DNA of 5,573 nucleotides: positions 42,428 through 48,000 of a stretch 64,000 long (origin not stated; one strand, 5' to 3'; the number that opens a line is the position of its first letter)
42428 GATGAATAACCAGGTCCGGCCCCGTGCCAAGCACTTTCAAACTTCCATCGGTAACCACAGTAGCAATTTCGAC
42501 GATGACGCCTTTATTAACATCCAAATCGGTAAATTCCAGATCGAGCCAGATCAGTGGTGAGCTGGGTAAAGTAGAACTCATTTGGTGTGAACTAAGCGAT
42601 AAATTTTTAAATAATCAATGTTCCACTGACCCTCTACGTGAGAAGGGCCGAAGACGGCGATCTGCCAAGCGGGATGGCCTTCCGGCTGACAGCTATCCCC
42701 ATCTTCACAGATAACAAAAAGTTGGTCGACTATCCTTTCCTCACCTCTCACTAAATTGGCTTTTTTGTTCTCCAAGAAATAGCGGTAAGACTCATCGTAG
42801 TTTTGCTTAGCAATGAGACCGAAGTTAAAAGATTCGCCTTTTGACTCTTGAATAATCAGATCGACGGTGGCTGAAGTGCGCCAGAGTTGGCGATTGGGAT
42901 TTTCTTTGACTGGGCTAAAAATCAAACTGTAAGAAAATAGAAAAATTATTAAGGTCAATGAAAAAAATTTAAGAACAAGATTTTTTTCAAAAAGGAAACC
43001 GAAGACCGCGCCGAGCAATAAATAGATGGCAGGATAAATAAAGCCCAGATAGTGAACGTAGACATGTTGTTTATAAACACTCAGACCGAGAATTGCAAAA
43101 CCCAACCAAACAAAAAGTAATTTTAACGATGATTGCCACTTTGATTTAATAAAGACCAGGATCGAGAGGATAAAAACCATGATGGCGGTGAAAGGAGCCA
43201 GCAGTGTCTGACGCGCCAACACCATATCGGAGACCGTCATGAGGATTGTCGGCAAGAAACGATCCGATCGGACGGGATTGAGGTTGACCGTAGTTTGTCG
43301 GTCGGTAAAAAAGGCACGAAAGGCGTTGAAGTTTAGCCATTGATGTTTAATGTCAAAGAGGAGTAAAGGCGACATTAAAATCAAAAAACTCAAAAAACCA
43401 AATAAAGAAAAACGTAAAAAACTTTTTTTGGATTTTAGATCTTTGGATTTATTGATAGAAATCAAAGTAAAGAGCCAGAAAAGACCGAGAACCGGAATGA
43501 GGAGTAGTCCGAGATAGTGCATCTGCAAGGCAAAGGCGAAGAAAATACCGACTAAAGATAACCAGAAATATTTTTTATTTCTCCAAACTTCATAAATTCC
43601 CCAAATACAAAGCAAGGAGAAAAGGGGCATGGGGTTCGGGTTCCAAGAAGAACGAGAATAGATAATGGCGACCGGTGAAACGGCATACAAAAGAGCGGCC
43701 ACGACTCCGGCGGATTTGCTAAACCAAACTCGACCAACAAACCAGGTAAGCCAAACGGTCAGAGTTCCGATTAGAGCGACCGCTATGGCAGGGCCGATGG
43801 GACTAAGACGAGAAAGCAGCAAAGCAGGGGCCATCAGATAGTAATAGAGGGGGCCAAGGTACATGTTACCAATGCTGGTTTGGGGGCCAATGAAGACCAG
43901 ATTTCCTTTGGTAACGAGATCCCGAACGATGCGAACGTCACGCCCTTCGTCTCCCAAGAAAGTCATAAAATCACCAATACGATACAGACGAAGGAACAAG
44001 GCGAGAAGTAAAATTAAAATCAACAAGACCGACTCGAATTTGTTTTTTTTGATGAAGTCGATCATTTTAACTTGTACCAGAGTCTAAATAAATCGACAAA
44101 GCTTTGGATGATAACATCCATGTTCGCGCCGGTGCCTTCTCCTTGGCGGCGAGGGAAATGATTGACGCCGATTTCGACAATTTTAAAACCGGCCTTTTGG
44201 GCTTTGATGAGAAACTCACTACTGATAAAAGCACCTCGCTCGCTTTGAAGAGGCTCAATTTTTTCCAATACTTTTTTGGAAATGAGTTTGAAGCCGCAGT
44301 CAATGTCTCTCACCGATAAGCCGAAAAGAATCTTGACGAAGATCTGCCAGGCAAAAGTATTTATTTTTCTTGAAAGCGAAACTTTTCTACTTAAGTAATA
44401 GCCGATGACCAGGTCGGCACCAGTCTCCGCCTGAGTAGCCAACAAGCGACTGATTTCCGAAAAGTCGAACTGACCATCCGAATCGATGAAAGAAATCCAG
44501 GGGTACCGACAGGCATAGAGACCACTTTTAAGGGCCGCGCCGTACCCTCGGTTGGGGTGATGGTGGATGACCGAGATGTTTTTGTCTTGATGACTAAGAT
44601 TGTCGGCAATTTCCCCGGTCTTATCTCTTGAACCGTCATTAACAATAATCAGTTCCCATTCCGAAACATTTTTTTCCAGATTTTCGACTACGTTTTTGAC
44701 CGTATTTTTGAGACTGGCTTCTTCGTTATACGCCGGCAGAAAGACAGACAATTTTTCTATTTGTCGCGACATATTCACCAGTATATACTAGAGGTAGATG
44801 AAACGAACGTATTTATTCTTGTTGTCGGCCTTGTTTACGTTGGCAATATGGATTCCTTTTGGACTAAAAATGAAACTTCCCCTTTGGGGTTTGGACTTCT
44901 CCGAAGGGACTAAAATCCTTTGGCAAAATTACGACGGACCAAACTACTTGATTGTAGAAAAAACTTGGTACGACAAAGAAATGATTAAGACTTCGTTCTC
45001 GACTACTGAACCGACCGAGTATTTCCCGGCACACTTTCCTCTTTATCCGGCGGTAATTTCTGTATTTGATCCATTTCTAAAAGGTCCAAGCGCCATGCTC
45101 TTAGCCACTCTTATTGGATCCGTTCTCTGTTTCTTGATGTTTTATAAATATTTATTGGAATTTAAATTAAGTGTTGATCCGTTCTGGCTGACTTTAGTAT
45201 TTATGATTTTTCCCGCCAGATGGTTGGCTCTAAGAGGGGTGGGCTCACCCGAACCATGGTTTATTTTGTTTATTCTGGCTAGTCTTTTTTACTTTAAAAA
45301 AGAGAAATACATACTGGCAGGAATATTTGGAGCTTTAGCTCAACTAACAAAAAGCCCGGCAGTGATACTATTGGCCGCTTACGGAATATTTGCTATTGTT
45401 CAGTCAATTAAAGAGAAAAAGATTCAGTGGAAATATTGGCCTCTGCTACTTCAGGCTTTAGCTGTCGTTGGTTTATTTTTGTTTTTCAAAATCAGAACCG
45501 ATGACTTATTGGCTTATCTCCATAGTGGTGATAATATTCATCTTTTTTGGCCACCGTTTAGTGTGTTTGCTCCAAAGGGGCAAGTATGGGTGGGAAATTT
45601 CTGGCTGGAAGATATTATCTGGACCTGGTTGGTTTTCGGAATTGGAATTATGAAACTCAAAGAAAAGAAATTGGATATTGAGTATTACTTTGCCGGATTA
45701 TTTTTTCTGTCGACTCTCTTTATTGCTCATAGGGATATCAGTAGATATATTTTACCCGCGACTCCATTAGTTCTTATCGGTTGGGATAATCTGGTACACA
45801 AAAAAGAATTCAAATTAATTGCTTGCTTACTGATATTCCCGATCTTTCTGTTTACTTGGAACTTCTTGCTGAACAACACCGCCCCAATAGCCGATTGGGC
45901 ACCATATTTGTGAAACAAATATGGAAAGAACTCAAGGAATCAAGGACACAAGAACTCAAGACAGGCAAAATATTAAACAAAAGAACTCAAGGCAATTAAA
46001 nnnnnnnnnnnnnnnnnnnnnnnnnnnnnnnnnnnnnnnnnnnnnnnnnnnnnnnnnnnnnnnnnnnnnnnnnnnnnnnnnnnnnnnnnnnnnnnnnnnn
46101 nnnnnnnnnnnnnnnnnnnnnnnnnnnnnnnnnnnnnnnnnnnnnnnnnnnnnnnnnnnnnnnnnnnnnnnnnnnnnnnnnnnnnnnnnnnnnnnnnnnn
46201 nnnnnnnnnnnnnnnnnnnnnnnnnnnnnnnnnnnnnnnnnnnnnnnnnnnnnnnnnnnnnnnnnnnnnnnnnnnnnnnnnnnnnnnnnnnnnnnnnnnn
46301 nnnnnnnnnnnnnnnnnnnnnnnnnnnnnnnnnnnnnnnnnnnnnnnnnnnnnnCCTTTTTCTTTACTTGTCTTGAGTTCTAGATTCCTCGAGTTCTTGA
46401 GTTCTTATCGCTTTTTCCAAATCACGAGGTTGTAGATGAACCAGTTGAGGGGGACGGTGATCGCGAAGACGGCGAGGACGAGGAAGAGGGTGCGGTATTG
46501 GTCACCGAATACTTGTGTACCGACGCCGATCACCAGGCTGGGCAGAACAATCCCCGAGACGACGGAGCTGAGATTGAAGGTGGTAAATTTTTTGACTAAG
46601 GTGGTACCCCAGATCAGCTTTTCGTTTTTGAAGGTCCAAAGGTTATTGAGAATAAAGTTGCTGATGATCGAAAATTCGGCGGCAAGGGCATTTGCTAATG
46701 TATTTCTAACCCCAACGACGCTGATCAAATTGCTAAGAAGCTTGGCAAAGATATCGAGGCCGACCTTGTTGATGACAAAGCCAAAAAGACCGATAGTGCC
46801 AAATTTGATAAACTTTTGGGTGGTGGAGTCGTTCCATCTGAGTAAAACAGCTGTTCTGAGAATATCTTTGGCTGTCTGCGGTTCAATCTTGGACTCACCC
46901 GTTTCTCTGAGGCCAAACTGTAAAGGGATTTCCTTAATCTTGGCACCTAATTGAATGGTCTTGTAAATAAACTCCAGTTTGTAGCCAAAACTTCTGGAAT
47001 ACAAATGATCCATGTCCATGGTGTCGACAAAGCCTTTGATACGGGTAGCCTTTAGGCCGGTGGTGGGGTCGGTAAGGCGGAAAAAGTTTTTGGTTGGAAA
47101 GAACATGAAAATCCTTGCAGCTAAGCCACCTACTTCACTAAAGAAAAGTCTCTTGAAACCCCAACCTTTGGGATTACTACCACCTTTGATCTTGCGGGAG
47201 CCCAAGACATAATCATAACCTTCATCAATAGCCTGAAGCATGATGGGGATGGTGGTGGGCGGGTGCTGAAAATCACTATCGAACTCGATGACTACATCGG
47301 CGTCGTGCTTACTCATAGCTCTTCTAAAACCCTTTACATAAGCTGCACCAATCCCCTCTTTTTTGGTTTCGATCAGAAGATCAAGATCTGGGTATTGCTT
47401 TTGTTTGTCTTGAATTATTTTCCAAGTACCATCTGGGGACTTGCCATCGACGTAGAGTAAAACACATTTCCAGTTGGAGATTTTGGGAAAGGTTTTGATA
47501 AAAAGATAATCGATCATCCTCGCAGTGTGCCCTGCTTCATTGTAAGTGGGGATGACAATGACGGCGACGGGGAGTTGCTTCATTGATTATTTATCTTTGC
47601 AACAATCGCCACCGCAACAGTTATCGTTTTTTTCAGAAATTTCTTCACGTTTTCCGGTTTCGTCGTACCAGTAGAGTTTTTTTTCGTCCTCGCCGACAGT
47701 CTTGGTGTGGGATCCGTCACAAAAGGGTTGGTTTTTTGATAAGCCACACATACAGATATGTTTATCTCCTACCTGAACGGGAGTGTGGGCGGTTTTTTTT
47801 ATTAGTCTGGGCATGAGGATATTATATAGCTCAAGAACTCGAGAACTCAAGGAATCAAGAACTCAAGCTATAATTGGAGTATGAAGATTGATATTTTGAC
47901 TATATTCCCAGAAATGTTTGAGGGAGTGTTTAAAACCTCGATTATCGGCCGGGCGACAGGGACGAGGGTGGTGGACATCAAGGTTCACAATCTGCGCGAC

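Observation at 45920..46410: Four-helix-bundle (23S-IVS-type) gene carried on a ~480-bp cassette bounded by inverted module B repeats, outside any rRNA gene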

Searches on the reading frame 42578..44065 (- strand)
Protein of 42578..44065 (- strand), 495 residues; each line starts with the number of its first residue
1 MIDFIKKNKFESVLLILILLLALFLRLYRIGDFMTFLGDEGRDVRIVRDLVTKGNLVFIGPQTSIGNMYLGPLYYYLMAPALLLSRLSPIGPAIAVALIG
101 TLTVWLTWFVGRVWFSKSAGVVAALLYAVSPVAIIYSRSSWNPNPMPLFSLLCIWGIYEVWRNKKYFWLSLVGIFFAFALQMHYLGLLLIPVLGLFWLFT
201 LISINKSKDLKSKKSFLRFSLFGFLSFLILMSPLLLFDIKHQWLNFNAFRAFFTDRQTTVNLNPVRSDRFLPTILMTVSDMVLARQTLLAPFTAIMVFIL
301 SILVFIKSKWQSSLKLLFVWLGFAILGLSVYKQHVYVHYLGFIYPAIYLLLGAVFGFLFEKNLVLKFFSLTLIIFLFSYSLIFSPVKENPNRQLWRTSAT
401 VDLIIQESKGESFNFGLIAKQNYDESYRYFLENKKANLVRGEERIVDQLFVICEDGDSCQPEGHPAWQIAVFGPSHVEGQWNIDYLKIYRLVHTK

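Call 12: search_protein_families(library=pfam, proteins=[window:42578-44065:-], max_evalue=0.01)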
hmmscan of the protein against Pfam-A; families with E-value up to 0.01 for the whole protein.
window:42578-44065:- (495 aa): 2 families
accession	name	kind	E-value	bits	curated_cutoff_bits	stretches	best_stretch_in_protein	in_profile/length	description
PF13231.12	PMT_2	-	1.1e-11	45.7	26.1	1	72-228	4-155/160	Dolichyl-phosphate-mannose-protein mannosyltransferase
PF02366.24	PMT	-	4.7e-05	23.5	22.7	1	95-230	88-226/245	Dolichyl-phosphate-mannose-protein mannosyltransferase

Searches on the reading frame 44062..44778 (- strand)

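Call 12: search_protein_families(library=pfam, proteins=[window:44062-44778:-], max_evalue=0.01)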
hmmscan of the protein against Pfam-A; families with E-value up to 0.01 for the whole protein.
window:44062-44778:- (238 aa): 3 families
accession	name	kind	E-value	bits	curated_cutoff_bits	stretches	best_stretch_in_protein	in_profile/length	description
PF00535.33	Glycos_transf_2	-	6.8e-33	114.4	23.3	1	11-174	1-167/168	Glycosyl transferase family 2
PF13641.12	Glyco_tranf_2_3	-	2.7e-06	28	27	1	10-101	3-96/230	Glycosyltransferase like family 2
PF10111.15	Glyco_tranf_2_2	-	2.4e-05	24.4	27.3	1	11-103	1-93/276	Glycosyltransferase like family 2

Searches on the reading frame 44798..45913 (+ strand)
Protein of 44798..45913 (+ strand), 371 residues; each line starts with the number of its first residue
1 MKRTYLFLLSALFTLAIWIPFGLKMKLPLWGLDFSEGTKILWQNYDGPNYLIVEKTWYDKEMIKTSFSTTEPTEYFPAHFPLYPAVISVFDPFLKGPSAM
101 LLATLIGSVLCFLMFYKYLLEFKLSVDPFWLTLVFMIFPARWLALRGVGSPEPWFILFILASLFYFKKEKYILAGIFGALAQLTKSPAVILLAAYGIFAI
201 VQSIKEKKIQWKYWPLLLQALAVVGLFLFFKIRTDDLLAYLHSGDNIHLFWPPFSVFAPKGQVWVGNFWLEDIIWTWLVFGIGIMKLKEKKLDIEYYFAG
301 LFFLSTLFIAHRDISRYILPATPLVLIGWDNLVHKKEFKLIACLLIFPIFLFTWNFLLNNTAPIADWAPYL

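Call 12: search_protein_families(library=pfam, proteins=[window:44798-45913:+], max_evalue=0.01)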
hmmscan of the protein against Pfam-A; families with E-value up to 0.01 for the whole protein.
window:44798-45913:+ (371 aa): 1 family
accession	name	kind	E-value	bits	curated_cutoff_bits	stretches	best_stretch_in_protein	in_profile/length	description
PF02366.24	PMT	-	0.0038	17.3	22.7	1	105-233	90-237/245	Dolichyl-phosphate-mannose-protein mannosyltransferase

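Call 87: find_homologous_proteins(query=window:44798-45913:+, max_evalue=1e-10)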
Query window:44798-45913:+ (371 aa): 590 proteins with E <= 1e-10 among 8000 candidates; the best 120 are listed.
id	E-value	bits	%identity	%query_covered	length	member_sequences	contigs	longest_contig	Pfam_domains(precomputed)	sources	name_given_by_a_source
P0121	6.8e-245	831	99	100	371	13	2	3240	-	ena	-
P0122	1.8e-209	714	83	100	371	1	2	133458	-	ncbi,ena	-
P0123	2.0e-208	711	83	100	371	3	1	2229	-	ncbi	-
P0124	2.9e-203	694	80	100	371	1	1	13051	-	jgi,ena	-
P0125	5.2e-196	670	78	100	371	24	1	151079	-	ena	-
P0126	3.5e-194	664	77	100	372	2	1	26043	-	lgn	-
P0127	1.1e-181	622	73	100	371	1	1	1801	-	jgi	jgi:hypothetical protein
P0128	1.4e-181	622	72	100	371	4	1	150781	-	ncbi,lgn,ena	-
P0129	1.7e-181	622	72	100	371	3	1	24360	-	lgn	-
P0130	1.9e-181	622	71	100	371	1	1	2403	PF02366.25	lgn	-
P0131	2.7e-181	621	75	97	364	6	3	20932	-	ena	-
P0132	2.4e-180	618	72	100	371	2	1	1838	-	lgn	-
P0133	5.8e-180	617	71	100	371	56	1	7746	-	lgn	-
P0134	6.7e-180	617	70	100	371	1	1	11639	-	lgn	-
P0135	1.4e-179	616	72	100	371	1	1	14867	PF02366.25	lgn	-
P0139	4.0e-178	611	72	100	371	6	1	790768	-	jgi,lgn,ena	-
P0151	2.0e-173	595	68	100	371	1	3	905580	-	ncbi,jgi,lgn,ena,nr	ncbi:MAG TPA: hypothetical protein PLI45_02020 [Candidatus Woesebacteria bacterium]|nr:hypothetical 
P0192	5.6e-155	535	63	97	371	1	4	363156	-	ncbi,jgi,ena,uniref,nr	ncbi:hypothetical protein A2572_01580 [Candidatus Collierbacteria bacterium RIFOXYD1_FULL_40_9]|unir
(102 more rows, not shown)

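Call 88: find_encoding_contigs(protein=P0139, flank=4000, max_places=1)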
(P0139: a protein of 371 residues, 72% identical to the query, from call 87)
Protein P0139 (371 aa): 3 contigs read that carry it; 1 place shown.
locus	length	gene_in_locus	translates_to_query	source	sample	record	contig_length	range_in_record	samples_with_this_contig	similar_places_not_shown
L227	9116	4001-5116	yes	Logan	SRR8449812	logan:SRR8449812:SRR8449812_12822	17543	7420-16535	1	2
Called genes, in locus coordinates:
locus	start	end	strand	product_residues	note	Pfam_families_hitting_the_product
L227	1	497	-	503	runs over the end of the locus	PF13231:PMT_2 (weak)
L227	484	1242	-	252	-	PF00535:Glycos_transf_2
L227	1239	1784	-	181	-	PF00929:RNase_T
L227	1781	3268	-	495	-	PF13231:PMT_2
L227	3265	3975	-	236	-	PF13641:Glyco_tranf_2_3 (weak), PF00535:Glycos_transf_2, PF10111:Glyco_tranf_2_2 (faint)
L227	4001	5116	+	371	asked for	-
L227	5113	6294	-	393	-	PF00535:Glycos_transf_2, PF04138:GtrA_DPMS_TM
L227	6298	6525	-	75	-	PF09360:zf-CDGSH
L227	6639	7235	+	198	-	PF01746:tRNA_m1G_MT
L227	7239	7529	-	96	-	-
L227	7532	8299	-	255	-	PF00881:Nitroreductase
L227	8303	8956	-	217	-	PF13623:SurA_N_2 (faint), PF05698:Trigger_C (faint), PF13624:SurA_N_3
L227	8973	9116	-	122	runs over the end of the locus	-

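Call 89: find_encoding_contigs(protein=P0151, flank=4000, max_places=1)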
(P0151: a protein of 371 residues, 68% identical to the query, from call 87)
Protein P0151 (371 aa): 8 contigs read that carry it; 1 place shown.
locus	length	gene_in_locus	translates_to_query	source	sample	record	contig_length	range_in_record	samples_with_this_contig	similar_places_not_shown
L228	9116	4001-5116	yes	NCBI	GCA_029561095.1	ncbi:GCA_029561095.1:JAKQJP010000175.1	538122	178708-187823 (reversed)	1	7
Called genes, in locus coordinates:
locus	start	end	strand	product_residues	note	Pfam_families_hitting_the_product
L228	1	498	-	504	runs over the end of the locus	PF02366:PMT (weak), PF13231:PMT_2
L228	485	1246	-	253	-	PF00535:Glycos_transf_2, PF13641:Glyco_tranf_2_3 (weak)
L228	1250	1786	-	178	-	PF00929:RNase_T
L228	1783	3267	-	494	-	PF02366:PMT, PF13231:PMT_2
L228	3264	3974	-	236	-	PF13641:Glyco_tranf_2_3 (weak), PF00535:Glycos_transf_2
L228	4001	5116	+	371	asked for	-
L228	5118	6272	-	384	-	PF00535:Glycos_transf_2, PF04138:GtrA_DPMS_TM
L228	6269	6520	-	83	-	PF09360:zf-CDGSH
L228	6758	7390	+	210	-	PF01746:tRNA_m1G_MT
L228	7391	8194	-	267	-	PF00881:Nitroreductase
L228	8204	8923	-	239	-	PF13624:SurA_N_3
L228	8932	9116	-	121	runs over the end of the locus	-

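Call 90: find_encoding_contigs(protein=P0192, flank=4000, max_places=1)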
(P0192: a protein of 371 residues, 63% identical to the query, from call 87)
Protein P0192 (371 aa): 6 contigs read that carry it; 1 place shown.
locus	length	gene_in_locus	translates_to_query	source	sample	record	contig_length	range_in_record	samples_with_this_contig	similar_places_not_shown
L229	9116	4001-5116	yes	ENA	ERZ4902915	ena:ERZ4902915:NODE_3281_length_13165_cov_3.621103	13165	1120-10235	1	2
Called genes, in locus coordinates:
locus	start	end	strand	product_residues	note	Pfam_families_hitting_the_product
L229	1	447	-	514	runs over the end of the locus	PF02366:PMT, PF13231:PMT_2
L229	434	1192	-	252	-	PF00535:Glycos_transf_2, PF10111:Glyco_tranf_2_2 (weak)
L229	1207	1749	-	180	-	PF00929:RNase_T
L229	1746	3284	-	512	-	PF13231:PMT_2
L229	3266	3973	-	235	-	PF00535:Glycos_transf_2, PF10111:Glyco_tranf_2_2 (weak), PF13641:Glyco_tranf_2_3 (weak)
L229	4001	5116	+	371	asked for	-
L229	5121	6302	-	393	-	PF00535:Glycos_transf_2, PF04138:GtrA_DPMS_TM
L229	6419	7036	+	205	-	PF01746:tRNA_m1G_MT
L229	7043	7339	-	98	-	-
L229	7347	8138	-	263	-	PF00881:Nitroreductase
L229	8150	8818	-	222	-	PF13623:SurA_N_2 (faint), PF09312:SurA_N (weak), PF13624:SurA_N_3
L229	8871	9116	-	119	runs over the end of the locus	-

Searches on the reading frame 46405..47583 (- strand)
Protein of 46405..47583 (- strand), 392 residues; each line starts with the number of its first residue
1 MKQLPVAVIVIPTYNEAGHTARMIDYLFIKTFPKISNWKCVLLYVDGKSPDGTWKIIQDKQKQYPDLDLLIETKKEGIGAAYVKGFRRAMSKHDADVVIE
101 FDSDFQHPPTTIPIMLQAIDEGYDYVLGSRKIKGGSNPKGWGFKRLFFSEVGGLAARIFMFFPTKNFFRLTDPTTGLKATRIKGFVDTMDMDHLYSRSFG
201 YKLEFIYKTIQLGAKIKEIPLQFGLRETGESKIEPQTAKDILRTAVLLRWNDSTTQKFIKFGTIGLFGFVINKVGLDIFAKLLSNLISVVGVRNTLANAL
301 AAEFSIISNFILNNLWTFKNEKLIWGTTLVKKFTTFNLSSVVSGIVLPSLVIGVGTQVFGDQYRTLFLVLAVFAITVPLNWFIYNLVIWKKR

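Call 12: search_protein_families(library=pfam, proteins=[window:46405-47583:-], max_evalue=0.01)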
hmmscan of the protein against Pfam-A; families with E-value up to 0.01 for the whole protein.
window:46405-47583:- (392 aa): 2 families
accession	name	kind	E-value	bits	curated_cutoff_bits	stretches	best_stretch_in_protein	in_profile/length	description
PF00535.33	Glycos_transf_2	-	7.7e-21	75.2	23.3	1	9-152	2-132/168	Glycosyl transferase family 2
PF04138.20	GtrA_DPMS_TM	-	1.1e-10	42.2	26.1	1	260-389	1-117/117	GtrA/DPMS, transmembrane domain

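Call 17: find_encoding_contigs(protein=window:46405-47583:-, flank=10000, max_places=10)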
Protein window:46405-47583:- (392 aa): 23 contigs read that carry it; 7 places shown.
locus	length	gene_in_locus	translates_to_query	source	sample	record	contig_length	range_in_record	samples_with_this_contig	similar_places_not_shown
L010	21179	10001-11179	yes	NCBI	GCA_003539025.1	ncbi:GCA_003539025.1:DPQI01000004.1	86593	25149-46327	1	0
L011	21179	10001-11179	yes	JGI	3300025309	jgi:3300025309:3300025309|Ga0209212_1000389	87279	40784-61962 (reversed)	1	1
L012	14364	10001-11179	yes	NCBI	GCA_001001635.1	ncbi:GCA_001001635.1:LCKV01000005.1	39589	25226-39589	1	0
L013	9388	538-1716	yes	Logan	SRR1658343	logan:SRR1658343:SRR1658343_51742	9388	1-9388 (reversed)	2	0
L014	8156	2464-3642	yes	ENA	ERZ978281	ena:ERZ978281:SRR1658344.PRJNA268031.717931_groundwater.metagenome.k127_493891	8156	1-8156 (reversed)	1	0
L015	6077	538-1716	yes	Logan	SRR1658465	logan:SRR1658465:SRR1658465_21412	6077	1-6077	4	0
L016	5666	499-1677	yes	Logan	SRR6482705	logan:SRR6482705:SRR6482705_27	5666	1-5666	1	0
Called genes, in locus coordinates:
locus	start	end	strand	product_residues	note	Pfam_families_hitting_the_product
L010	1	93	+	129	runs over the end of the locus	PF04892:VanZ-LLP1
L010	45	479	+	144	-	PF02367:TsaE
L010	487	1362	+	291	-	PF02219:MTHFR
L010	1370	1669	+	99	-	PF00814:TsaD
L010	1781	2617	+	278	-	PF00188:CAP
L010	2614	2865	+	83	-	-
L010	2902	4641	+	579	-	PF00483:NTP_transferase, PF12804:NTP_transf_3, PF01073:3Beta_HSD, PF01370:Epimerase, PF02719:Polysacc_synt_2, PF04321:RmlD_sub_bind, PF07993:NAD_binding_4, PF16363:GDP_Man_Dehyd, +1 more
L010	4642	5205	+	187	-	PF00908:dTDP_sugar_isom, PF07883:Cupin_2 (faint)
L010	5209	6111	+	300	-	PF01370:Epimerase, PF02719:Polysacc_synt_2 (faint), PF04321:RmlD_sub_bind, PF07993:NAD_binding_4 (weak), PF16363:GDP_Man_Dehyd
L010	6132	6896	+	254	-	-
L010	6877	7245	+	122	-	-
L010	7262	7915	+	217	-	PF13624:SurA_N_3, PF13623:SurA_N_2 (faint), PF05698:Trigger_C (faint)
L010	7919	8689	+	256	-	PF00881:Nitroreductase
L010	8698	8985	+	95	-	-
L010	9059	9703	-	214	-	PF01746:tRNA_m1G_MT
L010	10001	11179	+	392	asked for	PF00535:Glycos_transf_2, PF04138:GtrA_DPMS_TM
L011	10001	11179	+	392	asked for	PF00535:Glycos_transf_2, PF04138:GtrA_DPMS_TM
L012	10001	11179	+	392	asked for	PF00535:Glycos_transf_2, PF04138:GtrA_DPMS_TM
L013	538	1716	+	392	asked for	PF00535:Glycos_transf_2, PF04138:GtrA_DPMS_TM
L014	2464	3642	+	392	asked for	PF00535:Glycos_transf_2, PF04138:GtrA_DPMS_TM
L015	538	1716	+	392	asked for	PF00535:Glycos_transf_2, PF04138:GtrA_DPMS_TM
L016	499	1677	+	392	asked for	PF00535:Glycos_transf_2, PF04138:GtrA_DPMS_TM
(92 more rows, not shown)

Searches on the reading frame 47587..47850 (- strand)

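Call 12: search_protein_families(library=pfam, proteins=[window:47587-47850:-], max_evalue=0.01)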
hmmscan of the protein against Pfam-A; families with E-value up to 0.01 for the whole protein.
window:47587-47850:- (87 aa): 1 family
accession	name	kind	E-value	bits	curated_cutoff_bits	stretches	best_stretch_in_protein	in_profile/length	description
PF09360.15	zf-CDGSH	-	2.8e-09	37.5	29.5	1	30-48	29-47/48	Iron-binding zinc finger CDGSH type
